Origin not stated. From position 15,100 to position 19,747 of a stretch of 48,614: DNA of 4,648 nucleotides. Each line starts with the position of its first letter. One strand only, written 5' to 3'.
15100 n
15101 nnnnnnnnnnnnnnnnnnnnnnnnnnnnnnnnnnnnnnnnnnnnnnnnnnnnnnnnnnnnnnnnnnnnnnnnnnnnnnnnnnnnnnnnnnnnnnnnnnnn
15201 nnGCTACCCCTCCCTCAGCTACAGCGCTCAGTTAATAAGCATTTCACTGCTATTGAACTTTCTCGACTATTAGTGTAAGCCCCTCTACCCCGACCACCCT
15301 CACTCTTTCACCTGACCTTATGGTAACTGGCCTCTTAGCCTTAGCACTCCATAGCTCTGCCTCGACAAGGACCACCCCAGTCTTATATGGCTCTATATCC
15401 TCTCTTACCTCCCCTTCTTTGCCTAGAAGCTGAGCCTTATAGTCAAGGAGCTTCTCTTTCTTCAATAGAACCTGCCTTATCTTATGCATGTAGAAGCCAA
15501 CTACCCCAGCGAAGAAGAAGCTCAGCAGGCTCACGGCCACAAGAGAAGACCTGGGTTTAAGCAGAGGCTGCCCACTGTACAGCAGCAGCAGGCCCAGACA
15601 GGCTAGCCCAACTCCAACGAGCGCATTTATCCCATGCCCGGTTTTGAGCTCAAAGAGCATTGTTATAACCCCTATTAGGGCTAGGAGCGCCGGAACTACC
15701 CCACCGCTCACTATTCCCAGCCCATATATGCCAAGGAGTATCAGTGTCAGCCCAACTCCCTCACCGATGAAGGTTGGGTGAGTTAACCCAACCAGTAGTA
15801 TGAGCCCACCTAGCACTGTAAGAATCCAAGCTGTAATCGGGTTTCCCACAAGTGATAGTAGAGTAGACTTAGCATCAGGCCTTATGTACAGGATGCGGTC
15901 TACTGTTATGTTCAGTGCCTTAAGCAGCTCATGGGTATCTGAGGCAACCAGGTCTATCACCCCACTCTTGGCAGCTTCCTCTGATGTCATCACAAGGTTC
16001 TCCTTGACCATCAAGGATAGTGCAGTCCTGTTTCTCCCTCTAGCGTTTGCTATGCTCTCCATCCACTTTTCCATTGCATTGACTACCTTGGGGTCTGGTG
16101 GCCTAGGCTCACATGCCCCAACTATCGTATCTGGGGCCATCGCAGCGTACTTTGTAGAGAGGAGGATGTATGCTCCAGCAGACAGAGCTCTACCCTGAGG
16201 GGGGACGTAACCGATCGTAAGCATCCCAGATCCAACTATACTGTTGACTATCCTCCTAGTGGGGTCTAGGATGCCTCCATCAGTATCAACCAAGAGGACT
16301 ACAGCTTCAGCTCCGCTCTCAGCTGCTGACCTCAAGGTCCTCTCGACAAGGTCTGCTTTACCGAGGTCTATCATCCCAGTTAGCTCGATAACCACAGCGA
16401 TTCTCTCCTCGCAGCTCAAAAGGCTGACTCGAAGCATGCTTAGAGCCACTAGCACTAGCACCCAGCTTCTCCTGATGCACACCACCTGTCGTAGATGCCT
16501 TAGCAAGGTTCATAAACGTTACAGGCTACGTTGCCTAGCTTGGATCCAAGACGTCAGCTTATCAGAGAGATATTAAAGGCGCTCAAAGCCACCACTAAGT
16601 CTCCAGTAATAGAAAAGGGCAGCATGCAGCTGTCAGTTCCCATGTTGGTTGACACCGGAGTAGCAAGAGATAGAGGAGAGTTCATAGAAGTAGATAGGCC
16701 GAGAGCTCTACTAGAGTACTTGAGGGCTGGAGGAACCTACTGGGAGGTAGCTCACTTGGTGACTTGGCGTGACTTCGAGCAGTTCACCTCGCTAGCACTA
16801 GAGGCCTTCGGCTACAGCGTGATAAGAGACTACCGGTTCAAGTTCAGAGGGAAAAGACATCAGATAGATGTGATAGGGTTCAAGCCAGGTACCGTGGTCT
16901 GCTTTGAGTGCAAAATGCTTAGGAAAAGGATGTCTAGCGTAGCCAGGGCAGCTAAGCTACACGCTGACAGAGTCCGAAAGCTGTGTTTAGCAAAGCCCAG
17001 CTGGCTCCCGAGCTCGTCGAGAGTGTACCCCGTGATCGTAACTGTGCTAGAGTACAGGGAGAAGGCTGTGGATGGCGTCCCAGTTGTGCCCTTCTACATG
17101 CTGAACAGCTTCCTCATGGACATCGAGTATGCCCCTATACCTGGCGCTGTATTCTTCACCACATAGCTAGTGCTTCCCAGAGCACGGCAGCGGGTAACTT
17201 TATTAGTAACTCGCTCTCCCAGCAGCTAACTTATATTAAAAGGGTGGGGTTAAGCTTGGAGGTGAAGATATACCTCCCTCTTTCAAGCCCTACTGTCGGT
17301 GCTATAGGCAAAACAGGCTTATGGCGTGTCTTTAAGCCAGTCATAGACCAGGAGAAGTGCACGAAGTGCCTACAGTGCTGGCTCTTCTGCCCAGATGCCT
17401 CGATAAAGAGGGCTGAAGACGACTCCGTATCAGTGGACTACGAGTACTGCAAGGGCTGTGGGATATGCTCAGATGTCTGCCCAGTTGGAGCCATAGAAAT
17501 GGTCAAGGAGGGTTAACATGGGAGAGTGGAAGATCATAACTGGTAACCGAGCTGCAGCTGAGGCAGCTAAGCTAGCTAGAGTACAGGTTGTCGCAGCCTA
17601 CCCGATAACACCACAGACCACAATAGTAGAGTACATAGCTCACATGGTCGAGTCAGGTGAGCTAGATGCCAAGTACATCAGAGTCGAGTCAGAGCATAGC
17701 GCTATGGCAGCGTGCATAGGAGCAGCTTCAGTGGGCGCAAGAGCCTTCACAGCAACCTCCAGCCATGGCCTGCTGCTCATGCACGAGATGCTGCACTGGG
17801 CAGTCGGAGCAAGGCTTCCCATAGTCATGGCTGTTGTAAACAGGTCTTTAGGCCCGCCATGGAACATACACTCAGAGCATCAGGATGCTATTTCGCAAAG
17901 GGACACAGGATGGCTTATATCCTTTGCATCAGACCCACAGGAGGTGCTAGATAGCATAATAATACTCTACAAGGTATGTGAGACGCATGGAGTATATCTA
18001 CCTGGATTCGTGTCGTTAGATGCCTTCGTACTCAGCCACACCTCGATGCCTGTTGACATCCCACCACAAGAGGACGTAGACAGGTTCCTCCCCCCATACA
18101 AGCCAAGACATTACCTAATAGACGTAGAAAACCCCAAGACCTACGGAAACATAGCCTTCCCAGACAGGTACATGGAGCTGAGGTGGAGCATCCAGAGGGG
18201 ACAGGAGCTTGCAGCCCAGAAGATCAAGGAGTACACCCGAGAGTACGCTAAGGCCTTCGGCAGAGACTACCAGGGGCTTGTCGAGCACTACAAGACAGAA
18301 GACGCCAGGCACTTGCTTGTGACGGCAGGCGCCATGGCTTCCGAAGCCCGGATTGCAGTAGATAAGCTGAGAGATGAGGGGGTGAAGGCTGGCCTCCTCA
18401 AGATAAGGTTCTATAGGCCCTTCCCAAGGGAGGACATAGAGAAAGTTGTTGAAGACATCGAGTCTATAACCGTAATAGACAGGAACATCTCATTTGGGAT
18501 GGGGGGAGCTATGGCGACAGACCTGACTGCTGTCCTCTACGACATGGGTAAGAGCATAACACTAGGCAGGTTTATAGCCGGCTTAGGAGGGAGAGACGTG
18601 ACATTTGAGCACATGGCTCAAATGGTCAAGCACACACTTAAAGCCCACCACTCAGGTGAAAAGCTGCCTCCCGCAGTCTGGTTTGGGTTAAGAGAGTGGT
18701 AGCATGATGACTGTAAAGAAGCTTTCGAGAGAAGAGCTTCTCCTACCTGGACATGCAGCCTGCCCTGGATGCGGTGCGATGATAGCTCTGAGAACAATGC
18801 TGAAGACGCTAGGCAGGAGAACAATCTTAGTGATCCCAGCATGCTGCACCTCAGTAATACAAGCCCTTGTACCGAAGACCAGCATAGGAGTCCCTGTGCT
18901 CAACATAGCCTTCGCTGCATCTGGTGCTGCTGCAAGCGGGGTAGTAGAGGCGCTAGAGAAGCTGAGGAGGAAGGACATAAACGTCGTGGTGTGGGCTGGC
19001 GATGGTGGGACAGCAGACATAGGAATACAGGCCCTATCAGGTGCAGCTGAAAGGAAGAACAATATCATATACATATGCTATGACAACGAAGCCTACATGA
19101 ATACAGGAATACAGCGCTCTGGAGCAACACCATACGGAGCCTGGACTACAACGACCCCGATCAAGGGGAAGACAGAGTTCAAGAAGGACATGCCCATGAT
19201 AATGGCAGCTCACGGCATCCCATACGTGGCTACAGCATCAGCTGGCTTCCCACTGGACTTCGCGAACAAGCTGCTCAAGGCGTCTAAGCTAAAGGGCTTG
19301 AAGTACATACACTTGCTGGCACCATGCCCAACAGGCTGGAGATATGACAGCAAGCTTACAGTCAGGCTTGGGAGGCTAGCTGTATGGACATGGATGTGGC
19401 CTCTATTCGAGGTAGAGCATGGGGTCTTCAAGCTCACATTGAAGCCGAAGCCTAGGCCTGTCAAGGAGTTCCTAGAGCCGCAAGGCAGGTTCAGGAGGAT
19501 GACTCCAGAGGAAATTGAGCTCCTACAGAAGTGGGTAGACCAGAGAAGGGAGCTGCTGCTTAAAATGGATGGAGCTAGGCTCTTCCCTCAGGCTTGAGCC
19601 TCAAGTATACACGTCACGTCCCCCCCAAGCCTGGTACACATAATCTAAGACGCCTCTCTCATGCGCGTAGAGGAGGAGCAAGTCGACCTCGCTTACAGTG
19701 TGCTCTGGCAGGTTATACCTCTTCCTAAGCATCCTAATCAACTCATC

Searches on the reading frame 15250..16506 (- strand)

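Call 40: search_protein_families(library=pfam, proteins=[window:15250-16506:-], max_evalue=0.00001)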
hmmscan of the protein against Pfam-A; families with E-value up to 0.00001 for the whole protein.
window:15250-16506:- (418 aa): 2 families
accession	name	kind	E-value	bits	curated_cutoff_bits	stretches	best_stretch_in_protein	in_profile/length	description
PF25145.1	NfeD1b_N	-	3.8e-17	62.9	40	1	39-193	4-161/189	NfeD1b, N-terminal domain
PF01957.25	NfeD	-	7.1e-14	52.2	29.1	1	358-416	2-57/57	NfeD-like C-terminal, partner-binding domain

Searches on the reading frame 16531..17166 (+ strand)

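Call 40: search_protein_families(library=pfam, proteins=[window:16531-17166:+], max_evalue=0.00001)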
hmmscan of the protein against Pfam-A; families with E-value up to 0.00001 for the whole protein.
window:16531-17166:+ (211 aa): 1 family
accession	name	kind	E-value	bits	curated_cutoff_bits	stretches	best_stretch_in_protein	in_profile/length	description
PF08378.17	NERD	-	6.3e-06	27.1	22.1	0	81-132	4-59/111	Nuclease-related domain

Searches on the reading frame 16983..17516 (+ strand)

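Call 41: search_protein_families(library=pfam, proteins=[window:16983-17516:+], max_evalue=0.00001)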
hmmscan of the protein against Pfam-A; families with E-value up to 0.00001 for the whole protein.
window:16983-17516:+ (177 aa): 6 families
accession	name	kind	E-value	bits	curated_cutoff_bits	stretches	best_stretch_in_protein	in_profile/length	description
PF00037.32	Fer4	-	1.4e-13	50.4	21.1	1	150-172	2-24/24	4Fe-4S binding domain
PF14697.11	Fer4_21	-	1.4e-12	48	35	1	120-173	2-59/59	4Fe-4S dicluster domain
PF13237.11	Fer4_10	-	1.3e-11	44.7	25.5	1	118-167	1-53/53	4Fe-4S dicluster domain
PF12837.12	Fer4_6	-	8.1e-09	35.5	25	1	149-171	2-24/24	4Fe-4S binding domain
PF12838.12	Fer4_7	-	6.7e-07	30.1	27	1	125-170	1-52/52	4Fe-4S dicluster domain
PF12797.12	Fer4_2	-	6.6e-06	26.2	24.5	0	149-168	3-22/22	4Fe-4S binding domain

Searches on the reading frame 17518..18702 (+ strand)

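Call 40: search_protein_families(library=pfam, proteins=[window:17518-18702:+], max_evalue=0.00001)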
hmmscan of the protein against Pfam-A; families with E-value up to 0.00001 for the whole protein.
window:17518-18702:+ (394 aa): 3 families
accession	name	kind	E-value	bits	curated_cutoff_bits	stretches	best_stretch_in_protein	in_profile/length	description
PF01855.24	POR_N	-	1.4e-70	238.1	27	1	15-239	1-229/231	Pyruvate flavodoxin/ferredoxin oxidoreductase, thiamine diP-bdg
PF17147.9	PFOR_II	-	2.4e-29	102.1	27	1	264-366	2-102/102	Pyruvate:ferredoxin oxidoreductase core domain II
PF02780.25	Transketolase_C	-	2.6e-09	37.5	25.9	1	262-338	9-86/124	Transketolase, C-terminal domain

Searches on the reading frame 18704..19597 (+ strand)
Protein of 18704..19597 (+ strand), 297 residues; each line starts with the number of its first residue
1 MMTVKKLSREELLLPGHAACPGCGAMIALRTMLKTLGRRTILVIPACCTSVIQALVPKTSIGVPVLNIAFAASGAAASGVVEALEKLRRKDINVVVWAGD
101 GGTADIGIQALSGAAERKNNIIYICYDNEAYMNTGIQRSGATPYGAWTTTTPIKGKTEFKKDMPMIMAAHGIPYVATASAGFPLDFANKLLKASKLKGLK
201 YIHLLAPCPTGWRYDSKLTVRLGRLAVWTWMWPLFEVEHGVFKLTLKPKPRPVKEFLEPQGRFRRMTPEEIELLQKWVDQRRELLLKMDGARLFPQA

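Call 41: search_protein_families(library=pfam, proteins=[window:18704-19597:+], max_evalue=0.00001)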
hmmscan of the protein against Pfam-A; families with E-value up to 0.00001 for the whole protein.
window:18704-19597:+ (297 aa): 1 family
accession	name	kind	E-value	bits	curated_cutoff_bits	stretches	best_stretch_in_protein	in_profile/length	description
PF02775.26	TPP_enzyme_C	-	4.7e-18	65.9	21.9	1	69-203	29-150/151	Thiamine pyrophosphate enzyme, C-terminal TPP binding domain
